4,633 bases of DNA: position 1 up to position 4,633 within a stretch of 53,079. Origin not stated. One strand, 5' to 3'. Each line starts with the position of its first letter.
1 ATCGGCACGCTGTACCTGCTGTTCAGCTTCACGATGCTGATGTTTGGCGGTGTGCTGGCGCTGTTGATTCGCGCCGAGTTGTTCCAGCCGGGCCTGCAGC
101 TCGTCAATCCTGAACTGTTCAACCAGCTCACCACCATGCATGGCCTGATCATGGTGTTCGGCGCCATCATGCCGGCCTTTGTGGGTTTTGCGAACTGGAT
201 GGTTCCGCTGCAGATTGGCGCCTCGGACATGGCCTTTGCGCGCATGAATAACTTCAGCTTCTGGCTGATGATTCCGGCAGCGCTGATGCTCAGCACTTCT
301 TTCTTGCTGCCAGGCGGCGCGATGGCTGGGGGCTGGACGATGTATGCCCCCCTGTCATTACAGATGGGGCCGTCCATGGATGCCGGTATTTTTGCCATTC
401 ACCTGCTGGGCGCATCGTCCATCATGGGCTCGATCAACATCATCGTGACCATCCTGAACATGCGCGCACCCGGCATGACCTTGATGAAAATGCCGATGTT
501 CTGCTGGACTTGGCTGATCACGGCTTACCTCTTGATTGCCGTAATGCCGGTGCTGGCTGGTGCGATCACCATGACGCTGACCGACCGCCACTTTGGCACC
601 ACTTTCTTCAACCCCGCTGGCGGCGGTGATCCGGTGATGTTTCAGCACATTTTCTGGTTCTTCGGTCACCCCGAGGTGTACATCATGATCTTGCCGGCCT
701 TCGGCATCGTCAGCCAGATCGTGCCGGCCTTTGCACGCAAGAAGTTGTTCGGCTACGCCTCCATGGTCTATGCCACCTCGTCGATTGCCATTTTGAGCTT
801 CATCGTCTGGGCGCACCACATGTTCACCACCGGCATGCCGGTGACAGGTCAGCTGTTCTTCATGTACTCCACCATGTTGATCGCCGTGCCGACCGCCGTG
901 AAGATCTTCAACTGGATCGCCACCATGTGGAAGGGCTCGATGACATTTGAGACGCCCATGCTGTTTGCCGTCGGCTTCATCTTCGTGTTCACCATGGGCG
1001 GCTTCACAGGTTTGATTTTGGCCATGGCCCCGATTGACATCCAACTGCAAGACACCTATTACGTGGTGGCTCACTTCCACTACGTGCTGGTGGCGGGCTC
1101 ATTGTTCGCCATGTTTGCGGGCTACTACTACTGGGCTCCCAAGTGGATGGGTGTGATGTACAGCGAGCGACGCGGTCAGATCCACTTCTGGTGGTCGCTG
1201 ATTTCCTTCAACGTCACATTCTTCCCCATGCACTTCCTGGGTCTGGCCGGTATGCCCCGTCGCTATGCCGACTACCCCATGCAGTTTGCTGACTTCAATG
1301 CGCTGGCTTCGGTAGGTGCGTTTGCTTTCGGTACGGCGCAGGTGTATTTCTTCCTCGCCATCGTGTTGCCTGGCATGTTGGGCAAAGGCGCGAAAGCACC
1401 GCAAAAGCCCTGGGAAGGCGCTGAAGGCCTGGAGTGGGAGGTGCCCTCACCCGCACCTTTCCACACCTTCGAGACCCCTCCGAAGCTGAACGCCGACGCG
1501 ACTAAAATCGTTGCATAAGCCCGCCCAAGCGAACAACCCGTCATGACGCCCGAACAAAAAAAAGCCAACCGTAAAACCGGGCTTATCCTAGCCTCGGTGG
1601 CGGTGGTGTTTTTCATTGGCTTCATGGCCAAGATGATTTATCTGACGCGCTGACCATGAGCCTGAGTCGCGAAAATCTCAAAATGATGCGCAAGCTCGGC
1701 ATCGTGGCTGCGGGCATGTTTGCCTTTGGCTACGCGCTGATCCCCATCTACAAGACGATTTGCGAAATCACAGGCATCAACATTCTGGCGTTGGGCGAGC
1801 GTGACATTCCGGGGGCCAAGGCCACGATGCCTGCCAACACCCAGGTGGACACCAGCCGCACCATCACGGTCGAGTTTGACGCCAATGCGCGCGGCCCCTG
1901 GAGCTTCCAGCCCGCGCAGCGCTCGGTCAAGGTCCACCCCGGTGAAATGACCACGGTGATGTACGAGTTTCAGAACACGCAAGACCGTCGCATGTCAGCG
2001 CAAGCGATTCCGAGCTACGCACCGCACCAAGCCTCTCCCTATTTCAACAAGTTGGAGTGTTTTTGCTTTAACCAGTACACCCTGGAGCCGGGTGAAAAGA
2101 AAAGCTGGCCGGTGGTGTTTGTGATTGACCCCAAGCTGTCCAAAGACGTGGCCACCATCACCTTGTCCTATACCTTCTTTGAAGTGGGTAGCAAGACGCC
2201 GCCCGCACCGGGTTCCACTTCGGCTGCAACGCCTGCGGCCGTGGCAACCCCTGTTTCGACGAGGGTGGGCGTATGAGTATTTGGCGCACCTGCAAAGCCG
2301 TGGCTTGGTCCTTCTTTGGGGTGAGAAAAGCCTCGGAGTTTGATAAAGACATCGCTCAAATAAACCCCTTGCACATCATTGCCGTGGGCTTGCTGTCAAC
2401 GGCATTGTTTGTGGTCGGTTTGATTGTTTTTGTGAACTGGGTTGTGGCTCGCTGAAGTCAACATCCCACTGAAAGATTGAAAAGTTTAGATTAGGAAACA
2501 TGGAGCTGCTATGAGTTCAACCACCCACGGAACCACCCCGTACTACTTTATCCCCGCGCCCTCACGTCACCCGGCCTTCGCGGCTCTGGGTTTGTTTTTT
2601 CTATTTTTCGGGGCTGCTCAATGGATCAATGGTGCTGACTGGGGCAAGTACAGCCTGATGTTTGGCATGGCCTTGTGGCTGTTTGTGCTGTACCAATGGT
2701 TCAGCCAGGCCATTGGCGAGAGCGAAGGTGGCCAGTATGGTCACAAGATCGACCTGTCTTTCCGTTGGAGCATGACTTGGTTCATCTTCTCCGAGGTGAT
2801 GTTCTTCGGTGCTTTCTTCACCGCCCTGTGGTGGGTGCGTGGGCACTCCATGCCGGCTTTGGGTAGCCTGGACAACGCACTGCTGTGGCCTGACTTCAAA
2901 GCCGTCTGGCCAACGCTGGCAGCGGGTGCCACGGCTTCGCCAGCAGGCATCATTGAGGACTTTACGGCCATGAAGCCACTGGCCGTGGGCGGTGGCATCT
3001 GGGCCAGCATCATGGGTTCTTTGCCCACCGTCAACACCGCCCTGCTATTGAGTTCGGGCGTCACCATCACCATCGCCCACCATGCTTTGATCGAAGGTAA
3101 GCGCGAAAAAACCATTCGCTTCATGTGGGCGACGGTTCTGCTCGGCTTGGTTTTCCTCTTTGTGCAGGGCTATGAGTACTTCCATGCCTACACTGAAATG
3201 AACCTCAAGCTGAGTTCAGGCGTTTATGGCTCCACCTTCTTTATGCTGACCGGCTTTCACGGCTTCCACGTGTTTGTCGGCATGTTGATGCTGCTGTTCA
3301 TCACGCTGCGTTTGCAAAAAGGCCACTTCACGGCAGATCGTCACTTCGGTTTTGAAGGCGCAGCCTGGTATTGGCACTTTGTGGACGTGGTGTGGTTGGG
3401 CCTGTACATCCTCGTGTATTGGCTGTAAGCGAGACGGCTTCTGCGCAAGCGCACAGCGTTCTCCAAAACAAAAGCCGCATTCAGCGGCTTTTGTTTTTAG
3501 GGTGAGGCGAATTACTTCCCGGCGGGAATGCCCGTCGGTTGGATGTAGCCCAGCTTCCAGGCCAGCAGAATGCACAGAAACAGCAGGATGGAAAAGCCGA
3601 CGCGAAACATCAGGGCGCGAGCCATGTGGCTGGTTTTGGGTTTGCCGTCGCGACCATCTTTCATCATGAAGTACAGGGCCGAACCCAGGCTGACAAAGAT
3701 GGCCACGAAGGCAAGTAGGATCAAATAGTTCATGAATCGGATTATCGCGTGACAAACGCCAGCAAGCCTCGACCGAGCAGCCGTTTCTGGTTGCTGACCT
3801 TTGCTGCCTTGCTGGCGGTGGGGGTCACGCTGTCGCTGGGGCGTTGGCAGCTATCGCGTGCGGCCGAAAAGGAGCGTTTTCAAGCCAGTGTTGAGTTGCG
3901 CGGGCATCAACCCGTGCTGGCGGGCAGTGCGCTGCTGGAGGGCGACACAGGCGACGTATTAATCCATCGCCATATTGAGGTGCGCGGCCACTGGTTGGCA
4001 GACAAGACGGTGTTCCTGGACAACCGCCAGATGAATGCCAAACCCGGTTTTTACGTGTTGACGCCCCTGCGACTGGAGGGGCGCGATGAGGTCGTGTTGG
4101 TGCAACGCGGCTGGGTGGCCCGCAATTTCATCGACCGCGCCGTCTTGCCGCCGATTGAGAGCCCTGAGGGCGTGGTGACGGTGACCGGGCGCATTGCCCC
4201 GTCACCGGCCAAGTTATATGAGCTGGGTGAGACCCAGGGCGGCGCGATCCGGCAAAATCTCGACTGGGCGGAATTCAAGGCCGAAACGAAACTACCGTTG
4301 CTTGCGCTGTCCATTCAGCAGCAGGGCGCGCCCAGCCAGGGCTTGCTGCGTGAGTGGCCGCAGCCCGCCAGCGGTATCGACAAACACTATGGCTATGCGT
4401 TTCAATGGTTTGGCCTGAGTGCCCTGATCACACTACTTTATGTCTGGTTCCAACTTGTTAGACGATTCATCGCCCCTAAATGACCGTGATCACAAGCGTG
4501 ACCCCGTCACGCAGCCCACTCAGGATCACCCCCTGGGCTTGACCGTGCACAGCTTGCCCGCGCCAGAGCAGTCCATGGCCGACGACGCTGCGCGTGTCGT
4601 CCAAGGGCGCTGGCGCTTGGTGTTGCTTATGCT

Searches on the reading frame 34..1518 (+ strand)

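Call 87: search_protein_families(library=pfam, proteins=[window:34-1518:+], max_evalue=0.00001)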
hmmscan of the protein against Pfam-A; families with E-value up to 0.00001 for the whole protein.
window:34-1518:+ (494 aa): 1 family
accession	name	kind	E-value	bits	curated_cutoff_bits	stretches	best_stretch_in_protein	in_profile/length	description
PF00115.25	COX1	-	1.5e-158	528.7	34.8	1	1-430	13-435/436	Cytochrome C and Quinol oxidase polypeptide I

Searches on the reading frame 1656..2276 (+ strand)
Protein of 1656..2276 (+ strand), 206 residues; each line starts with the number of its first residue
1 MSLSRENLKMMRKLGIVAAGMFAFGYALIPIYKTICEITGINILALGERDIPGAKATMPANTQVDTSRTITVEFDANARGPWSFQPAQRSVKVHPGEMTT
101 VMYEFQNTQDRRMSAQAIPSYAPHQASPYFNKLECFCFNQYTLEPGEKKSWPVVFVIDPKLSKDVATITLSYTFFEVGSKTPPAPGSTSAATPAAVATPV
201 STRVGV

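Call 87: search_protein_families(library=pfam, proteins=[window:1656-2276:+], max_evalue=0.00001)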
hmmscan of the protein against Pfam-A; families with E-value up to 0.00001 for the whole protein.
window:1656-2276:+ (206 aa): 1 family
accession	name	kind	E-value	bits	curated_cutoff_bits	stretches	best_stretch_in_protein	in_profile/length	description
PF04442.19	CtaG_Cox11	-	5.5e-51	173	25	1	28-176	1-148/148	Cytochrome c oxidase assembly protein CtaG/Cox11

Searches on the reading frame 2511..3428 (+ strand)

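Call 87: search_protein_families(library=pfam, proteins=[window:2511-3428:+], max_evalue=0.00001)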
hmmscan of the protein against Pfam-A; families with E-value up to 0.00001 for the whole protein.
window:2511-3428:+ (305 aa): 1 family
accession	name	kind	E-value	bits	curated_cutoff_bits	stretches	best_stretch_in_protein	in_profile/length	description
PF00510.24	COX3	-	1.6e-53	182.7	23.8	2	170-304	125-255/258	Cytochrome c oxidase subunit III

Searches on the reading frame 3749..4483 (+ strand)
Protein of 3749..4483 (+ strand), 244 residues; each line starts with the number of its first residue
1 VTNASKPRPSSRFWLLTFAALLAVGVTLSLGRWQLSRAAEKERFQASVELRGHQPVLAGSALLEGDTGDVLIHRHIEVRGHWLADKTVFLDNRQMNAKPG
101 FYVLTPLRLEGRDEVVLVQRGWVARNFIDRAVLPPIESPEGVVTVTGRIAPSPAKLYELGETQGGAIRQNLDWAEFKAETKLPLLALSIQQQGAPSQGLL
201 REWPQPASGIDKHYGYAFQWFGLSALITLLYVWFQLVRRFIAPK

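Call 87: search_protein_families(library=pfam, proteins=[window:3749-4483:+], max_evalue=0.00001)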
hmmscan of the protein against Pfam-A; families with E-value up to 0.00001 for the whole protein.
window:3749-4483:+ (244 aa): 1 family
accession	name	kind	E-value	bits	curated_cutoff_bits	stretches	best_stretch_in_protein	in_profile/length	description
PF02104.20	SURF1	-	6.7e-38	131.5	23.4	1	22-225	2-205/205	SURF1 family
